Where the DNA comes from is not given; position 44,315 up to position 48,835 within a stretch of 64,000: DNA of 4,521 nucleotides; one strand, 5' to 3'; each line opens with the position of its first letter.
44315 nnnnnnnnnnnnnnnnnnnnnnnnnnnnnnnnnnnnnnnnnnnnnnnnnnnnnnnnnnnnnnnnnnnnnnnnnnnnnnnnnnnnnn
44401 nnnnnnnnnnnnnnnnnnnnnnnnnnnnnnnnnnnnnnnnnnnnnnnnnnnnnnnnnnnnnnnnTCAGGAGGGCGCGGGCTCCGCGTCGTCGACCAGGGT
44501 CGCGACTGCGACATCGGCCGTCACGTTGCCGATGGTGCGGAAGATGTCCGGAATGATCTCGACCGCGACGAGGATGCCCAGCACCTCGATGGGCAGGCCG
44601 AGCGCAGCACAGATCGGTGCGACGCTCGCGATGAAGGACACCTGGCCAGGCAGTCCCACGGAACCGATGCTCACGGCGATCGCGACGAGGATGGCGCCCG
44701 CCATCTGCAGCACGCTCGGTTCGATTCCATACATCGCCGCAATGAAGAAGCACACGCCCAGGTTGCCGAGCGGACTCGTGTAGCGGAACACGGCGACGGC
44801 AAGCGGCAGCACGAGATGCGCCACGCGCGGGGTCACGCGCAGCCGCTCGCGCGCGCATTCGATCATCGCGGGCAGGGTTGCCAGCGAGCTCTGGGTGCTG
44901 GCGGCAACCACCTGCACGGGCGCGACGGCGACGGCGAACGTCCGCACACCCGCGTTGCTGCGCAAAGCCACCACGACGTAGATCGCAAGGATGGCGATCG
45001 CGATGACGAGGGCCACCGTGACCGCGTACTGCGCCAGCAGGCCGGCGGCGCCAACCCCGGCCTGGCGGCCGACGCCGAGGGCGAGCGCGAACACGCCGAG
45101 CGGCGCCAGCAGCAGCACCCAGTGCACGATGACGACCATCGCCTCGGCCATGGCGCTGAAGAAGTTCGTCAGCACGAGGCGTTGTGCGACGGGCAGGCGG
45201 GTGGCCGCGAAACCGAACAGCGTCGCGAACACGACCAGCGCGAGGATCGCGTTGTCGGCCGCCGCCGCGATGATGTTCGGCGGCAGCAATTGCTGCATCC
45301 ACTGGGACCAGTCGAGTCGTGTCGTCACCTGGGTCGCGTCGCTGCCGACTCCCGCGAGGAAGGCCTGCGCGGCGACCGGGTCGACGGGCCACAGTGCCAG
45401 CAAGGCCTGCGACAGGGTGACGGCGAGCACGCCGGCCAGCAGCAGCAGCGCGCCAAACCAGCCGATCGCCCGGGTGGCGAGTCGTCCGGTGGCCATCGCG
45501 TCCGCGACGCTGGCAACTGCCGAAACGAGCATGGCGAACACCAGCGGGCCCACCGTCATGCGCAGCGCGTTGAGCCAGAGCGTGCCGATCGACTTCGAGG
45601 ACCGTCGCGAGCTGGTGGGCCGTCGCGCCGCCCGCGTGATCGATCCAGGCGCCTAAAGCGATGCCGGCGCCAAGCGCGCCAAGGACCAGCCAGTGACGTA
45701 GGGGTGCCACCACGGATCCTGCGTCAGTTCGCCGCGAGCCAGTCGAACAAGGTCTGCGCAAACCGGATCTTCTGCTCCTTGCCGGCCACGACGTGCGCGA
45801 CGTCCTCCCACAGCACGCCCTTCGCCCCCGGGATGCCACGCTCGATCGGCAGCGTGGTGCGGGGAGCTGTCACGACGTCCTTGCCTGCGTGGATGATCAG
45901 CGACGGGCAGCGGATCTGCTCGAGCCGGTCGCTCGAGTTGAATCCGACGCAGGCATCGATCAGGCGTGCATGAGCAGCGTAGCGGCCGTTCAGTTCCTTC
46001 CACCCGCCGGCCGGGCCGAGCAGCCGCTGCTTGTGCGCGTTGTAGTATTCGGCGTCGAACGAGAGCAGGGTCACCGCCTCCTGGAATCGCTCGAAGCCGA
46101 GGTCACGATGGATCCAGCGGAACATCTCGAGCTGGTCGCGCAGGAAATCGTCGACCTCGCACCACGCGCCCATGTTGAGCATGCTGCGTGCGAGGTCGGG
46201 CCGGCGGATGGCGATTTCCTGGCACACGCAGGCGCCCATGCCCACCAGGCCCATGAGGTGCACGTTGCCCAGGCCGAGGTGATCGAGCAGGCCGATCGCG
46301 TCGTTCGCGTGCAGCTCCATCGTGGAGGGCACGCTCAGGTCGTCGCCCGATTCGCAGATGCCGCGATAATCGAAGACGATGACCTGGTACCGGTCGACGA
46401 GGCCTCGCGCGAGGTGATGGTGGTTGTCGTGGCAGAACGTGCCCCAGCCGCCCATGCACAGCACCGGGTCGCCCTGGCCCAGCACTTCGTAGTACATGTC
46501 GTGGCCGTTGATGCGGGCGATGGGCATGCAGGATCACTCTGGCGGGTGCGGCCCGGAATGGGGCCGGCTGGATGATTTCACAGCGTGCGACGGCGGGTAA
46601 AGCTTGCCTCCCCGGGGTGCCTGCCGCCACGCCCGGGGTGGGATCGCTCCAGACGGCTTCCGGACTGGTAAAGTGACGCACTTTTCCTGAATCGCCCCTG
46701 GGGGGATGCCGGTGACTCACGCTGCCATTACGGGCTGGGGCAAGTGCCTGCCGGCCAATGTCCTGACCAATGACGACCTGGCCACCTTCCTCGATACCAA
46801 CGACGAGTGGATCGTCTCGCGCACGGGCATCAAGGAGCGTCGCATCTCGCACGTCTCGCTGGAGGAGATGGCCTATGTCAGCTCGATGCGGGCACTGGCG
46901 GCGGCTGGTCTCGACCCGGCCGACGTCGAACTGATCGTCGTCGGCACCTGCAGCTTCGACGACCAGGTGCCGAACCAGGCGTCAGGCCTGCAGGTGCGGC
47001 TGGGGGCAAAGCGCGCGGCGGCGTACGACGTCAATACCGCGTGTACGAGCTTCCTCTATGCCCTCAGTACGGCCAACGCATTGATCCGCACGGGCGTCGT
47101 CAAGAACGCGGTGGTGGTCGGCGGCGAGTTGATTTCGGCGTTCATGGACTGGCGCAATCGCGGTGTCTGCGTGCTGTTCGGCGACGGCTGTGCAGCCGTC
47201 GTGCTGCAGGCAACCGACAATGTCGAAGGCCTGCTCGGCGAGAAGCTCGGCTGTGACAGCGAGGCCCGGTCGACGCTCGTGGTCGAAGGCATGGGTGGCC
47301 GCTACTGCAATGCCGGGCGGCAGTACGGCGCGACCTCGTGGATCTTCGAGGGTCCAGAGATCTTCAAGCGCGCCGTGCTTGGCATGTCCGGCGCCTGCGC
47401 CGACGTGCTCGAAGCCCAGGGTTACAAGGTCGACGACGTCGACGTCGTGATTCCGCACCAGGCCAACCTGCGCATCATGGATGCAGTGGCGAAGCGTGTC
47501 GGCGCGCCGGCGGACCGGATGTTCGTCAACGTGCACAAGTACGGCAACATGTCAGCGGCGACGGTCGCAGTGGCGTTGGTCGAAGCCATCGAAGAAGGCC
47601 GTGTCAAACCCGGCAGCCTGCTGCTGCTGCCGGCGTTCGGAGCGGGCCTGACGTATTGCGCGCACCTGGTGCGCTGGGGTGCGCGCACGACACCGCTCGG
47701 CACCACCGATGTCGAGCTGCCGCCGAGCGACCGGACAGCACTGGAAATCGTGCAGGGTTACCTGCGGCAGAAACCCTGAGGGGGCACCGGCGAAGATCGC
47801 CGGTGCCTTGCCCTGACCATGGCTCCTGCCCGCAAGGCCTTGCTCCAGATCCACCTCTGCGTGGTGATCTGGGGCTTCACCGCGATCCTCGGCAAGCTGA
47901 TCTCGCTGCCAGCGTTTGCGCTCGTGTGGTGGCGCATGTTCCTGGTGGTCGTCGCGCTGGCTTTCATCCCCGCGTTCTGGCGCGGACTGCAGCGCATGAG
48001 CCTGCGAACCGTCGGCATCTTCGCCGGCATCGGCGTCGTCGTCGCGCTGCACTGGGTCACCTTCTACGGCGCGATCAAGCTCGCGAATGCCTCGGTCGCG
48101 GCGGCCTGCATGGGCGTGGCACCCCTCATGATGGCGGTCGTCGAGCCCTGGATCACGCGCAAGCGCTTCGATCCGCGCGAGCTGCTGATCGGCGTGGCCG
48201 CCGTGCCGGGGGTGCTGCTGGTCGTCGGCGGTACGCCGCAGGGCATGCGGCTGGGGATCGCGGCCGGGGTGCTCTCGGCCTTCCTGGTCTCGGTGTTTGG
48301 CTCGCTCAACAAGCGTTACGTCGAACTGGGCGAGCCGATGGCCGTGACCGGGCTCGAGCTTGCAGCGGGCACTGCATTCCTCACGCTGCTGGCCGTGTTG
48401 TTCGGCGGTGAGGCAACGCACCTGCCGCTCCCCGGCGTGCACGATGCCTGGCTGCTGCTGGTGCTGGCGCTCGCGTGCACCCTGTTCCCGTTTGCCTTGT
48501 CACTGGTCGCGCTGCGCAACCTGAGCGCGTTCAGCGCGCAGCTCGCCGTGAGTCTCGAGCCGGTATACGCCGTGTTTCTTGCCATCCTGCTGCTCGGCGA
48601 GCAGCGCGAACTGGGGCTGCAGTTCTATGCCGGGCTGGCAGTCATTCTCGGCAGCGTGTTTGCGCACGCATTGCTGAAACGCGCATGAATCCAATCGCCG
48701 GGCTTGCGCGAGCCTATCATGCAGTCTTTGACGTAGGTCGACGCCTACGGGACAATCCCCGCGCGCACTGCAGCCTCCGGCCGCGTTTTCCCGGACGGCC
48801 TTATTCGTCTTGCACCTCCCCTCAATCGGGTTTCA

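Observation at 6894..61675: Hairpin repeat family with an invariant loop and hypervariable but self-complementary arms (13 copies in 64 kb)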

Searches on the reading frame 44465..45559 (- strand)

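Call 47: search_protein_families(library=pfam, proteins=[window:44465-45559:-])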
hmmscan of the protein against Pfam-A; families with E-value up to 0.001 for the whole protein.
window:44465-45559:- (364 aa): 1 family
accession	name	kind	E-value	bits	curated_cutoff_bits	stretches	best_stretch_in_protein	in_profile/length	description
PF00375.23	SDF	-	2.5e-66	224.7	27.9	1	1-357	39-385/387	Sodium:dicarboxylate symporter family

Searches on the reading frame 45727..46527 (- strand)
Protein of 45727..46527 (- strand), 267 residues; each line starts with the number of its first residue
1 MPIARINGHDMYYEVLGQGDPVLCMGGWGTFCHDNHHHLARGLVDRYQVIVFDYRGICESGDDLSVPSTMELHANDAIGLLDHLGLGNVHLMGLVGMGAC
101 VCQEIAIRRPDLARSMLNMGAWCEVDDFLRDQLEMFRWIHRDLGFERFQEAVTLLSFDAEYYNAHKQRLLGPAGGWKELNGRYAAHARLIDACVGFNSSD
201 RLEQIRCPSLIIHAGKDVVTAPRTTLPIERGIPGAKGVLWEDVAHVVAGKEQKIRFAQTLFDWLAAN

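Call 67: search_protein_families(library=pfam, max_evalue=0.00001, proteins=[window:45727-46527:-])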
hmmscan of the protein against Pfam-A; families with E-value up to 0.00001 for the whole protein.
window:45727-46527:- (267 aa): 2 families
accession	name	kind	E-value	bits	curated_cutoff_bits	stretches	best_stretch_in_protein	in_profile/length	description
PF00561.26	Abhydrolase_1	-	3e-12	47.2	25.8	1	21-246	2-239/245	alpha/beta hydrolase fold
PF12697.13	Abhydrolase_6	-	5.3e-07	31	26.3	1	26-248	6-207/217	Alpha/beta hydrolase family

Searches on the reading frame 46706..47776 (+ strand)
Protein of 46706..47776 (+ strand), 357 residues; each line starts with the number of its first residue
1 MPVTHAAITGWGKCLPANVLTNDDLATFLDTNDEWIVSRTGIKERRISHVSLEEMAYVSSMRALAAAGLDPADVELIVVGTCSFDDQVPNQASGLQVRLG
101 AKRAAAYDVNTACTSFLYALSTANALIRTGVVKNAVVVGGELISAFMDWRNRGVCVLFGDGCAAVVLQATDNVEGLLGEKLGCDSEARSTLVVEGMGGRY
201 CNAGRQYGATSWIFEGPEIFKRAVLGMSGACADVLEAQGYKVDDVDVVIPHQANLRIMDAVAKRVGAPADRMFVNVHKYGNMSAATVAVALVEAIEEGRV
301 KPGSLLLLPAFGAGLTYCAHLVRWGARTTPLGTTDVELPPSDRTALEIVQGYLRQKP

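Call 67: search_protein_families(library=pfam, max_evalue=0.00001, proteins=[window:46706-47776:+])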
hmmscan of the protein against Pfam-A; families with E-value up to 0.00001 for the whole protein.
window:46706-47776:+ (357 aa): 3 families
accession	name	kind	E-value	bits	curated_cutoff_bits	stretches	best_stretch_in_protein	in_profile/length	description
PF08541.16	ACP_syn_III_C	-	3.9e-34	117.1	26.6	1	235-324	1-90/90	3-Oxoacyl-[acyl-carrier-protein (ACP)] synthase III C terminal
PF08545.16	ACP_syn_III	-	8e-27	93.4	24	1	107-184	1-79/80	3-Oxoacyl-[acyl-carrier-protein (ACP)] synthase III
PF00108.29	Thiolase_N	-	4.8e-09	36.4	26.4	1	40-145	9-117/260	Thiolase, N-terminal domain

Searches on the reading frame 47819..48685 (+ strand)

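Call 67: search_protein_families(library=pfam, max_evalue=0.00001, proteins=[window:47819-48685:+])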
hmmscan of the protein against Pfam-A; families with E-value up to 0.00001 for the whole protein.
window:47819-48685:+ (289 aa): 2 families
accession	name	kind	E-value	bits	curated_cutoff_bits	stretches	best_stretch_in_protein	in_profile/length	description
PF00892.27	EamA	-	3.6e-26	92.5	28.2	2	145-281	2-131/135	EamA-like transporter family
PF03151.22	TPT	-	7.3e-06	26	30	1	163-281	20-133/291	Triose-phosphate Transporter family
